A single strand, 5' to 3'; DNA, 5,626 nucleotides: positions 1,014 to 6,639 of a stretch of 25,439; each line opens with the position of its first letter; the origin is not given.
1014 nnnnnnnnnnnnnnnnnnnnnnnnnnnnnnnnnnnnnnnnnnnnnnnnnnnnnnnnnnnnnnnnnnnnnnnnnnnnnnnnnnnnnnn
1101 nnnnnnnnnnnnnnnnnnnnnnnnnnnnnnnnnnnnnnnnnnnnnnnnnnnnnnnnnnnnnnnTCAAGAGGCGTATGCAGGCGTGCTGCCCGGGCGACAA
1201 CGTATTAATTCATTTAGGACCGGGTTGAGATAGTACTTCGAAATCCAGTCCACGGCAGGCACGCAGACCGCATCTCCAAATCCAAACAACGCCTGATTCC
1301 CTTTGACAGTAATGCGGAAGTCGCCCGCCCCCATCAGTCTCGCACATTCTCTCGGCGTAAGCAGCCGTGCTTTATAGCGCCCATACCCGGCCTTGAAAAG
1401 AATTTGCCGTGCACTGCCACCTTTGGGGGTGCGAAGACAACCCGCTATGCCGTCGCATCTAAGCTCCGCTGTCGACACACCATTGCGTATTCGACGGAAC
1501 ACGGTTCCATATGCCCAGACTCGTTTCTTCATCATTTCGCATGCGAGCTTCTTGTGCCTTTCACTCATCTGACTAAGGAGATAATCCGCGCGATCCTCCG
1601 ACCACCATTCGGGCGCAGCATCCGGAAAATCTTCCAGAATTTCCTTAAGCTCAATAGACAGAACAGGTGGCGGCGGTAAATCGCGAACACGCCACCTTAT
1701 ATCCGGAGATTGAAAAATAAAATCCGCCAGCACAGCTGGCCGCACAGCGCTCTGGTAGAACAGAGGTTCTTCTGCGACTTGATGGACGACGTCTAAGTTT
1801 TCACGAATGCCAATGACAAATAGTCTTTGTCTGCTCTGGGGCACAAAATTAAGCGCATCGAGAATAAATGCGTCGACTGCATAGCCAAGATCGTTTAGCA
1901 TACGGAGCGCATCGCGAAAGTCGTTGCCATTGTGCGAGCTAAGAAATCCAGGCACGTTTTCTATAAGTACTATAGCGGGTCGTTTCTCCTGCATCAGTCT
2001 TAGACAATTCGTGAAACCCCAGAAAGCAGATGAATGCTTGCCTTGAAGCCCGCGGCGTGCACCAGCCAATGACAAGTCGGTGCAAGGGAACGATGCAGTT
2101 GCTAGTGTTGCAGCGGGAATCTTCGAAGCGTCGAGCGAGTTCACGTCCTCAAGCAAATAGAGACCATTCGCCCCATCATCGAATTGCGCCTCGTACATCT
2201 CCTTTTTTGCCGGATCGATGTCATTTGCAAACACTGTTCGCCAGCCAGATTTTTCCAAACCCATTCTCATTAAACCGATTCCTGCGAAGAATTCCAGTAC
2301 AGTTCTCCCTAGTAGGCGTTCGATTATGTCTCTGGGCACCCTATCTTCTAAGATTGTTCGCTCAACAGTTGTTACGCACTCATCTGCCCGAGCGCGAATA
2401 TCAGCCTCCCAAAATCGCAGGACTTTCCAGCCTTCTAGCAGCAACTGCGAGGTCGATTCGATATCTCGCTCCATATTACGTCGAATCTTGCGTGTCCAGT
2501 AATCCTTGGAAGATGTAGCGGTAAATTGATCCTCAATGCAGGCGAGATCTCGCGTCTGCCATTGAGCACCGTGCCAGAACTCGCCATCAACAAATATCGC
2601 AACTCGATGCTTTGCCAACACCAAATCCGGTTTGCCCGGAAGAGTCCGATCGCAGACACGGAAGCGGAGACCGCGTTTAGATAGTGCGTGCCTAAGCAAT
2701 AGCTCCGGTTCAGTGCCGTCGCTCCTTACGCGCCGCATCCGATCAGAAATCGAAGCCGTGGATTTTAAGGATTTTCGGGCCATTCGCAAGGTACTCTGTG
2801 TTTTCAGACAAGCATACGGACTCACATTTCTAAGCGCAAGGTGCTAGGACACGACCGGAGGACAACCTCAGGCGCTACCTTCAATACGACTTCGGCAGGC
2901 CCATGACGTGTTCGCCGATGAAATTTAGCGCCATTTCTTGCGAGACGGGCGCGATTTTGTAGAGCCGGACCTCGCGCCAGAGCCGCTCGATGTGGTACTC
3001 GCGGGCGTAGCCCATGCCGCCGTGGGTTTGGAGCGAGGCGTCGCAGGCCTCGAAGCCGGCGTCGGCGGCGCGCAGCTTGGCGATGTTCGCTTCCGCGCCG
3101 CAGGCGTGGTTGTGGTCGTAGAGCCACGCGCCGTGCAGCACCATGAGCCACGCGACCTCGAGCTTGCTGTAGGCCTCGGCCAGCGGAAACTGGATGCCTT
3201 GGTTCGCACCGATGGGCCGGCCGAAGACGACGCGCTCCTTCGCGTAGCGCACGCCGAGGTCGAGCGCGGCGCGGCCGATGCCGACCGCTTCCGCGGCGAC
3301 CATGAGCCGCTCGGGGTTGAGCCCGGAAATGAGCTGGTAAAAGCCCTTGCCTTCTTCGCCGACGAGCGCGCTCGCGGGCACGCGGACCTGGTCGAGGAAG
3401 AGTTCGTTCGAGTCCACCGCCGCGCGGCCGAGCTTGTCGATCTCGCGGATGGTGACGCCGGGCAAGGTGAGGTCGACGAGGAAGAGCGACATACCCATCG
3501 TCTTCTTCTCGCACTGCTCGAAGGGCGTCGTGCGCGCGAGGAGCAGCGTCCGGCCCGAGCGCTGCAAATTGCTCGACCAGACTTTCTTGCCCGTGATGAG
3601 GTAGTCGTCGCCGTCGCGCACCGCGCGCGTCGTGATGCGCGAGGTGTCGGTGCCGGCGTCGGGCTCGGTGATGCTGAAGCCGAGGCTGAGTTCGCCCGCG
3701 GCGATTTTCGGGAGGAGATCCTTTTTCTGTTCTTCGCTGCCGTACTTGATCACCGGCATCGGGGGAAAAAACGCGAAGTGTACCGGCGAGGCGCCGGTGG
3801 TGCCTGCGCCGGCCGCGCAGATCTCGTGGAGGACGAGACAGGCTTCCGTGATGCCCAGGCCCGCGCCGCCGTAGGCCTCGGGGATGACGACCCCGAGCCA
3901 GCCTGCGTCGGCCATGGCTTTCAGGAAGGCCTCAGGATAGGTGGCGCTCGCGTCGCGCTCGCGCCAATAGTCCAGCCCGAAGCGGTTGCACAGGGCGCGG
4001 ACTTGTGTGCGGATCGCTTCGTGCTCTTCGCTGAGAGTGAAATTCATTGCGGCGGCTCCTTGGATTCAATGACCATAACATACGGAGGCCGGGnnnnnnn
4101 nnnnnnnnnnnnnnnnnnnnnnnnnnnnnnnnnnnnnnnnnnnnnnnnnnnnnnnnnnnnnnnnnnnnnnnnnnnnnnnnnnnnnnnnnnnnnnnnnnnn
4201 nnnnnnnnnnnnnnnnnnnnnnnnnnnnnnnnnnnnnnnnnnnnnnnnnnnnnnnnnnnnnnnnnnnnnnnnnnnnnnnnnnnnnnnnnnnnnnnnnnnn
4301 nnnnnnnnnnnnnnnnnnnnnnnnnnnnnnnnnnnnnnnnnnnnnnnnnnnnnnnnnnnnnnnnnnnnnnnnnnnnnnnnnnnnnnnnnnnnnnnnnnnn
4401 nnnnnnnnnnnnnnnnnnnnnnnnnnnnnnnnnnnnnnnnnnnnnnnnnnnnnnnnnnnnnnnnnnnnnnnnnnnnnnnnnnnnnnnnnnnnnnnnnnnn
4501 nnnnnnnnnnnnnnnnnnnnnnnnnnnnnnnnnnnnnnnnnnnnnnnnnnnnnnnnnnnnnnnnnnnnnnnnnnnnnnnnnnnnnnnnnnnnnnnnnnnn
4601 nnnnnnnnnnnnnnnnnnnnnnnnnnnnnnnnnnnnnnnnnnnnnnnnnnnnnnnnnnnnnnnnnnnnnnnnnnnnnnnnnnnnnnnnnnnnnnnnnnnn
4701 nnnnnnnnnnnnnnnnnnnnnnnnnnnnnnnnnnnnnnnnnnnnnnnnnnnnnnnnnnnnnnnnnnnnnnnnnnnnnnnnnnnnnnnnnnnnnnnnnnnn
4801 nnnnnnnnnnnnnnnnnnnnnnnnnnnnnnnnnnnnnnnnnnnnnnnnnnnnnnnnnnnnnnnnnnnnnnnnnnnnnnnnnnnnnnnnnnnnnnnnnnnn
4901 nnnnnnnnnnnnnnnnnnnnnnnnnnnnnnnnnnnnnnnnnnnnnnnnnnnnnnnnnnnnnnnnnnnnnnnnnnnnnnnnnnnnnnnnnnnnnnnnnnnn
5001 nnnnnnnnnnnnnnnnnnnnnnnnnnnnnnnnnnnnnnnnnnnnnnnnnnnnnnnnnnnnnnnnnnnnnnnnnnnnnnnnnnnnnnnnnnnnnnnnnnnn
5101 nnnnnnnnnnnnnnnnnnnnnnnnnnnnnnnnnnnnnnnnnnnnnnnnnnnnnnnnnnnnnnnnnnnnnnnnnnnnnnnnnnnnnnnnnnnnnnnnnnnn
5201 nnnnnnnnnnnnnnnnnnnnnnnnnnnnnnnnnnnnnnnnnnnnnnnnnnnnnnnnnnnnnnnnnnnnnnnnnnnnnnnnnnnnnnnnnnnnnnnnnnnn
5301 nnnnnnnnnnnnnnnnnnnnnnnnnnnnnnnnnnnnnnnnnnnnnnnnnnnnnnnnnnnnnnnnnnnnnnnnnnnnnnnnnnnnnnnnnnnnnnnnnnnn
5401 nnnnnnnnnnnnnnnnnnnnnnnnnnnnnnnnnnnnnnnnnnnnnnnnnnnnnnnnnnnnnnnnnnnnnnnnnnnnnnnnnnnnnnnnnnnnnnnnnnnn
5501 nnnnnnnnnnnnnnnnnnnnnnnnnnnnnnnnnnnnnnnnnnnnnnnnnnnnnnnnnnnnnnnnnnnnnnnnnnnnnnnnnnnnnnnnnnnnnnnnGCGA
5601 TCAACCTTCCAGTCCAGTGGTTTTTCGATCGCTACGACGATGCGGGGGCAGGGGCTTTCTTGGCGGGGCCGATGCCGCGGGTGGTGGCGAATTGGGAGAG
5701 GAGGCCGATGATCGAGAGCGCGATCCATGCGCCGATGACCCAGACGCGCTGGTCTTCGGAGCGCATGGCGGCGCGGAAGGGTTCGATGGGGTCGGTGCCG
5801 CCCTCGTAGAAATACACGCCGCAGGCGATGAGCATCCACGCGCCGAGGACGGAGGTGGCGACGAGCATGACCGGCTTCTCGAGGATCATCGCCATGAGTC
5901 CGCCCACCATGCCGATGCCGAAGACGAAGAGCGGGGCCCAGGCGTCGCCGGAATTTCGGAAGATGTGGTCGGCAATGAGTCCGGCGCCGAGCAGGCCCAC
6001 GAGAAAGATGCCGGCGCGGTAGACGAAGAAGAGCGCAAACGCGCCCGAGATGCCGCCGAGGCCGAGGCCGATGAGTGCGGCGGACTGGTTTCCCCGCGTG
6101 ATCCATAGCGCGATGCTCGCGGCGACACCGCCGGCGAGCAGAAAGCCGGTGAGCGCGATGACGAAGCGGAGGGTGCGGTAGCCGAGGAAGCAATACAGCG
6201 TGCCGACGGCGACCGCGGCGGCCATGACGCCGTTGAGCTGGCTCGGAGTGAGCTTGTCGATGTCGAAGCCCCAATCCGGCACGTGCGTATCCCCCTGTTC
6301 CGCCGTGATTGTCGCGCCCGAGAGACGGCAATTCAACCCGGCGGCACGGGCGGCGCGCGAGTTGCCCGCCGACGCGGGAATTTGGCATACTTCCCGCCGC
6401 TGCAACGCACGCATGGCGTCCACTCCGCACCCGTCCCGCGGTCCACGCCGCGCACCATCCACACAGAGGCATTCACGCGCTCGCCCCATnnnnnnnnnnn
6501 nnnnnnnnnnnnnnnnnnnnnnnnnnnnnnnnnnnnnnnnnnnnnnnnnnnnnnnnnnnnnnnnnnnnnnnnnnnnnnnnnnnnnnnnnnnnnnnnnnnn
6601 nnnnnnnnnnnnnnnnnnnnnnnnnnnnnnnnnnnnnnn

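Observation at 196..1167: DUF4928-like gene translationally coupled to the Vsr-MTase: candidate uncharacterised restriction or anti-phage nuclease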

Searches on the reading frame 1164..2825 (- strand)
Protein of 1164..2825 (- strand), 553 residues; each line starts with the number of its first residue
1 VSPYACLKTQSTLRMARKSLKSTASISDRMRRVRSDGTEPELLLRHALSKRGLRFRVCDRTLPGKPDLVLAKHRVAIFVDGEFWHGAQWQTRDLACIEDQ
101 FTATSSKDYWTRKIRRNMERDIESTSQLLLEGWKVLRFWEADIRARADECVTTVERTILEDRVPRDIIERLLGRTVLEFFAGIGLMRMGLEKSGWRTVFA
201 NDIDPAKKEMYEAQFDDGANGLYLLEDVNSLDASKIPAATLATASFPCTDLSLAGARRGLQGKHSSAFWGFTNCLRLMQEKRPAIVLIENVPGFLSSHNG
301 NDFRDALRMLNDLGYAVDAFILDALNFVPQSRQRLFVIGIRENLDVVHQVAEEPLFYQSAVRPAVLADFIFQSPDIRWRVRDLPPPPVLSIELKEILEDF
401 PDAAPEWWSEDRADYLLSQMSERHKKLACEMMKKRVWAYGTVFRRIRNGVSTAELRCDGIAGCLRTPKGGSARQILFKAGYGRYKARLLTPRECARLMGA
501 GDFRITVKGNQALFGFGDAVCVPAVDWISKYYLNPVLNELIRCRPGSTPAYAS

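Call 4: search_protein_families(library=pfam, proteins=[window:1164-2825:-], max_evalue=0.1)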
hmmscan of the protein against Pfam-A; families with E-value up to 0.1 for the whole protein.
window:1164-2825:- (553 aa): 4 families
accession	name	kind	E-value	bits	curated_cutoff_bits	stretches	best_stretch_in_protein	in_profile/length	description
PF00145.23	DNA_methylase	-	2.3e-49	169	22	1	175-529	2-319/324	C-5 cytosine-specific DNA methylase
PF03852.21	Vsr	-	1e-23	83.4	27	1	27-90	10-73/74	DNA mismatch endonuclease Vsr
PF04480.18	DUF559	-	0.00048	20.4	20.6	1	117-156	67-106/109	Protein of unknown function (DUF559)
PF18741.7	MTES_1575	-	0.00051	20.5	38.2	0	114-158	52-96/96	REase_MTES_1575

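Call 5: search_protein_families(library=ncbifam, proteins=[window:1164-2825:-], max_evalue=0.1)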
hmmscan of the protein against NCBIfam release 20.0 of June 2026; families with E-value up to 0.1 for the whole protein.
window:1164-2825:- (553 aa): 4 families
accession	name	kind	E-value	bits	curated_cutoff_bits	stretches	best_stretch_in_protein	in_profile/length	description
TIGR00675.1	dcm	superfamily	1.4e-47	163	100.65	1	177-530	2-327/329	DNA (cytosine-5-)-methyltransferase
TIGR00632.1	vsr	subfamily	3.6e-34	117.6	97.85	1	23-142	7-119/119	DNA mismatch endonuclease Vsr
NF007772.0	PRK10458.1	subfamily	5.5e-25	87.9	710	2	151-349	65-295/472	DNA cytosine methylase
NF007294.0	PRK09767.1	equivalog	0.075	13.1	218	0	121-154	73-105/117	DUF559 domain-containing protein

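Call 6: search_protein_families(library=padloc, proteins=[window:1164-2825:-], max_evalue=0.1)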
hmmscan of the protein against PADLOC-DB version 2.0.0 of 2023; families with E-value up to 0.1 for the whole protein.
window:1164-2825:- (553 aa): 56 families (the best 25 are shown)
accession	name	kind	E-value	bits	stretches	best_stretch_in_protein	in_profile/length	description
PDLC03243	MTase_II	-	6.3e-119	395.3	1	174-539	9-366/377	Type II methyltransferase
PDLC00028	DruM2|DruM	-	9.1e-89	295.9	1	175-539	7-382/397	DNA cytosine methylase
PDLC03272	MTase_II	-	1.2e-50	170.9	1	175-534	76-388/407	Type II methyltransferase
PDLC02653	DrmMII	-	3e-43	146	2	177-345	8-178/333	DrmMII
PDLC03378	MTase_II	-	6.1e-37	125.7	1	175-524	4-318/344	Type II methyltransferase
PDLC03361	MTase_II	-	3.8e-36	122.9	2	175-349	88-291/455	Type II methyltransferase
PDLC03217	MTase_II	-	7.5e-29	98.7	2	166-356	376-560/703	Type II methyltransferase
PDLC03242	MTase_II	-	2.1e-27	94.1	1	173-346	100-266/409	Type II methyltransferase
PDLC00027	DruM2|DruM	-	2.6e-27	94.1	1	176-351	14-182/361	DNA cytosine methylase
PDLC03234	MTase_II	-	1.1e-26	92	1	175-348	6-182/375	Type II methyltransferase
PDLC03329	MTase_II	-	3e-25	87.3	1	175-355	6-197/407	Type II methyltransferase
PDLC03734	oMTase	-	6.5e-25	86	1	176-430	6-253/444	orphan methyltransferase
PDLC03716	oMTase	-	7.1e-25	85.9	1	177-342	42-202/349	orphan methyltransferase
PDLC00031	DruM2|DruM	-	3.2e-24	83.7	1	175-352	13-183/361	DNA cytosine methylase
PDLC03326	MTase_II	-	7e-24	82.7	1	176-349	7-184/412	Type II methyltransferase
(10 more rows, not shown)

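Call 31: find_homologous_proteins(query=window:1164-2825:-, region=170-553)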
Query window:1164-2825:-, residues 170-553 (384 aa): 7960 proteins with E <= 0.001 among 8000 candidates; the best 120 are listed.
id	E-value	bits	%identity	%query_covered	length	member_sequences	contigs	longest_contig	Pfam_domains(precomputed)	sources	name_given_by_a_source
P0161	3.4e-261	884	100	100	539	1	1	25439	PF00145.24,PF03852.22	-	-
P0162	4.6e-161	554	67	97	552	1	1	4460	PF00145.24,PF03852.22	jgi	-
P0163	1.0e-158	547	67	97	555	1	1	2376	PF00145.24,PF03852.22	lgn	-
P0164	4.7e-158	544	62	98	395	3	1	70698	PF00145.24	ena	-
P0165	5.2e-158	544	63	99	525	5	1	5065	PF00145.24,PF03852.22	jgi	-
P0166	2.9e-157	542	62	98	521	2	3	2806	PF00145.24,PF03852.22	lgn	-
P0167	4.1e-156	538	65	98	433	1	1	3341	PF00145.24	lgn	-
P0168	7.4e-156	537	63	97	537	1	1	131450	PF00145.24,PF03852.22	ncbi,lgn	-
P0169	3.4e-155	535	62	97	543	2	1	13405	PF00145.24,PF03852.22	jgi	-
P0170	4.4e-155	535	64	95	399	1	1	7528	PF00145.24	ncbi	-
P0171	4.6e-155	535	63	97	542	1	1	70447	PF04480.19,PF00145.24,PF03852.22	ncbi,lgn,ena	-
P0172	5.3e-155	534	61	99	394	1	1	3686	PF00145.24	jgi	jgi:DNA (cytosine-5)-methyltransferase 1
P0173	5.9e-155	534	64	97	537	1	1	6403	PF00145.24,PF03852.22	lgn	-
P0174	7.4e-155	534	64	95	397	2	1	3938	PF00145.24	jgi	jgi:DNA (cytosine-5)-methyltransferase 1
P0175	8.4e-155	534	64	97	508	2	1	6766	PF00145.24,PF03852.22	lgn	-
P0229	4.5e-152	525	63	97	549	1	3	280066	PF00145.24,PF03852.22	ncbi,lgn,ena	-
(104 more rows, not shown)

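Call 35: find_encoding_contigs(protein=P0168, flank=4000, max_places=2)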
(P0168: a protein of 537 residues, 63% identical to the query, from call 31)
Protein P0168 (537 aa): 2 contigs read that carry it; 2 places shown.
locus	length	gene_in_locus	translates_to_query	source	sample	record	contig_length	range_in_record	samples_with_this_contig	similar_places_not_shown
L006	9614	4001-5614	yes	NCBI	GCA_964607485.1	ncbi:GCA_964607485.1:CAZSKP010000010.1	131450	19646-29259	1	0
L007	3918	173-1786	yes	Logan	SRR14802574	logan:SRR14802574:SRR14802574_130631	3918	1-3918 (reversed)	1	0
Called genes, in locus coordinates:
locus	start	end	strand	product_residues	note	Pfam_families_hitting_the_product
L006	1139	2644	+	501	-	PF02789:Peptidase_M17_N, PF00883:Peptidase_M17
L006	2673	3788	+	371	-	PF03372:Exo_endo_phos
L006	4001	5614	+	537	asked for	PF03852:Vsr, PF00145:DNA_methylase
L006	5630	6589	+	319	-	PF16280:DUF4928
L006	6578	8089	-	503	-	PF01656:CbiA, PF13500:AAA_26, PF07685:GATase_3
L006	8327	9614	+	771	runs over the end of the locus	PF07719:TPR_2 (faint), PF12895:ANAPC3 (faint), PF23914:TPR_CcmH_CycH (faint), PF09976:TPR_21 (weak), PF14559:TPR_19 (weak), PF13432:TPR_16 (weak), PF14559:TPR_19 (weak), PF13432:TPR_16, +13 more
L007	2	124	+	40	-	?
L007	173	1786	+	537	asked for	PF03852:Vsr, PF00145:DNA_methylase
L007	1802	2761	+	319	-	PF16280:DUF4928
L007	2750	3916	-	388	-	?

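Call 36: find_encoding_contigs(protein=P0171, flank=4000, max_places=2)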
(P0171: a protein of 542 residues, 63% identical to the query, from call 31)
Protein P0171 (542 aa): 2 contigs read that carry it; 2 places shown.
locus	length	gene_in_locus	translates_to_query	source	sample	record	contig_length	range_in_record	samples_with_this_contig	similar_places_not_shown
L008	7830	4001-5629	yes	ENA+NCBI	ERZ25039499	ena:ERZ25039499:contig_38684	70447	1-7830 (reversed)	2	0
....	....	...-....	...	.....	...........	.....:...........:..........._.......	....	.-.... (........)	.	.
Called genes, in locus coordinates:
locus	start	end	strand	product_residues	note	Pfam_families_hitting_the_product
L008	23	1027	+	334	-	PF02739:5_3_exonuc_N, PF01367:5_3_exonuc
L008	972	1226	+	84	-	PF01612:DNA_pol_A_exo1 (weak), PF22619:DNA_polI_exo1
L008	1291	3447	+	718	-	PF00476:DNA_pol_A, PF01738:DLH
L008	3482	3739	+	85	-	-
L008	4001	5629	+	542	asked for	PF03852:Vsr, PF04480:DUF559 (faint), PF00145:DNA_methylase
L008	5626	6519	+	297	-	PF16280:DUF4928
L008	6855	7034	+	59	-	-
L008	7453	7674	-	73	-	-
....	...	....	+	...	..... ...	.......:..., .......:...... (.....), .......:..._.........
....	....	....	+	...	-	?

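Call 37: find_encoding_contigs(protein=P0229, flank=4000, max_places=2)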
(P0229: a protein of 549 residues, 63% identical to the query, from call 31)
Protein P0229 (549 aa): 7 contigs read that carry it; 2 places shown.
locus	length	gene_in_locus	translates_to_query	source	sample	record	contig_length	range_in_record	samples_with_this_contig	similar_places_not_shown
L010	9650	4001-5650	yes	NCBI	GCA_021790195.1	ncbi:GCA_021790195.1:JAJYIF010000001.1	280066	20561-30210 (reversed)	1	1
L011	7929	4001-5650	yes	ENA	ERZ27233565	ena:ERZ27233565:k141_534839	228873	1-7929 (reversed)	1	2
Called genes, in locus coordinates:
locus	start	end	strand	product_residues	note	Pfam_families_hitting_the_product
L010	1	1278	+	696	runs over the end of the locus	PF03968:LptD_N (weak), PF19838:LptD_2 (weak), PF04453:LptD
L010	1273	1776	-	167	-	PF01583:APS_kinase, PF13671:AAA_33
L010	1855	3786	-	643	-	PF02554:CstA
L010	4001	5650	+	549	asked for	PF03852:Vsr, PF00145:DNA_methylase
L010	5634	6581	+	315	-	PF16280:DUF4928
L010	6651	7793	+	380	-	PF10592:AIPR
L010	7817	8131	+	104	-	PF01527:HTH_Tnp_1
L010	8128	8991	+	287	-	PF13276:HTH_21, PF00665:rve, PF13683:rve_3, PF13333:rve_2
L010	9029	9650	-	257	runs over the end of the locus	PF00378:ECH_1, PF16113:ECH_2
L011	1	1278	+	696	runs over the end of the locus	PF03968:LptD_N (weak), PF19838:LptD_2 (weak), PF04453:LptD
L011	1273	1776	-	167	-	PF01583:APS_kinase, PF13671:AAA_33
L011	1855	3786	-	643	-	PF02554:CstA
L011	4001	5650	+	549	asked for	PF03852:Vsr, PF00145:DNA_methylase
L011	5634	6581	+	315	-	PF16280:DUF4928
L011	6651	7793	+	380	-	PF10592:AIPR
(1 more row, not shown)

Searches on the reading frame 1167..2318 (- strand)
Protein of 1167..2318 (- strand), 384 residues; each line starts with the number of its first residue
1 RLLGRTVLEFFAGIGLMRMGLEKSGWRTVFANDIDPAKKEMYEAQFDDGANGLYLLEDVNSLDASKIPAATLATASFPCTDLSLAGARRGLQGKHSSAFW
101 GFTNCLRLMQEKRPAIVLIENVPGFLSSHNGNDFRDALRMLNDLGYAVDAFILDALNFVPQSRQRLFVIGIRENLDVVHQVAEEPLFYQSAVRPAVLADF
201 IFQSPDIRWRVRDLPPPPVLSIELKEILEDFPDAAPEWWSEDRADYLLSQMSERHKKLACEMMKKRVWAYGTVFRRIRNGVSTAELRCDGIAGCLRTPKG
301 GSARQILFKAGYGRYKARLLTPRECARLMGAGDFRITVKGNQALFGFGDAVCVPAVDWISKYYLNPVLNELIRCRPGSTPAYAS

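Call 45: search_solved_structures(query=window:1167-2318:-, max_evalue=0.00001)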
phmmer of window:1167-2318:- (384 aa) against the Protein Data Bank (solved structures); distinct sequences matched with E-value up to 0.00001: 21.
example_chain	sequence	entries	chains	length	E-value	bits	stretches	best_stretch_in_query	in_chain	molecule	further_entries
10mh_A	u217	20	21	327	1.1e-31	113.5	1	2-199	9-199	PROTEIN (CYTOSINE-SPECIFIC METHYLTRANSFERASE HHAI) | HaeIII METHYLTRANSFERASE | Modification methylase HhaI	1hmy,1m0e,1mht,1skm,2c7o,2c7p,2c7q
1svu_A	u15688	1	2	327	1.1e-31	113.4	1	2-199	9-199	Modification methylase HhaI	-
1fjx_A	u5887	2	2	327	1.3e-31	113.2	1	2-199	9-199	HHAI DNA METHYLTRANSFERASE | MODIFICATION METHYLASE HHAI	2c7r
2uyh_A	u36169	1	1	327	2e-31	112.6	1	2-199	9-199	MODIFICATION METHYLASE HHAI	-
2zcj_A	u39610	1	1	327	2.9e-31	112.1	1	2-199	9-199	Modification methylase HhaI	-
2uyc_A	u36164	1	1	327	5.5e-31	111.2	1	2-199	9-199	MODIFICATION METHYLASE HHAI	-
2uz4_A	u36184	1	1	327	5.5e-31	111.2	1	2-199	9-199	MODIFICATION METHYLASE HHAI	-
2z6q_A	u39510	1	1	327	7.6e-31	110.7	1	2-199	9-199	Modification methylase HhaI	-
2z6u_A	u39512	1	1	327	7.6e-31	110.7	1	2-199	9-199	Modification methylase HhaI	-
2i9k_A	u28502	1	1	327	1.4e-30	109.8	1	2-199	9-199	Modification methylase HhaI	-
2z6a_A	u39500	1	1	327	2e-30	109.3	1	2-199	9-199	Modification methylase HhaI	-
3lx6_A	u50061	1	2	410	6.1e-21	78.1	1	8-177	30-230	Cytosine-specific methyltransferase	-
3me5_A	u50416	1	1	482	1.2e-20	77.1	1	8-177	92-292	Cytosine-specific methyltransferase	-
1dct_A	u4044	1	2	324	7.9e-18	67.8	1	7-178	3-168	PROTEIN (MODIFICATION METHYLASE HAEIII)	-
3ubt_Y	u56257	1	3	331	2e-16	63.2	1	7-178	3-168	Modification methylase HaeIII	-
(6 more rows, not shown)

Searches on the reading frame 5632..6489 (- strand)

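Call 89: search_protein_families(library=pfam, proteins=[window:5632-6489:-], max_evalue=0.00001)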
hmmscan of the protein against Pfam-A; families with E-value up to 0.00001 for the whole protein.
window:5632-6489:- (285 aa): 1 family
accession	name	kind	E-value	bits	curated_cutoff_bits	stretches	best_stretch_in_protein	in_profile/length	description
PF13886.12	TM7S3_TM198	-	2.9e-17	63.5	29.2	1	90-267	2-199/199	TM7S3/TM198-like domain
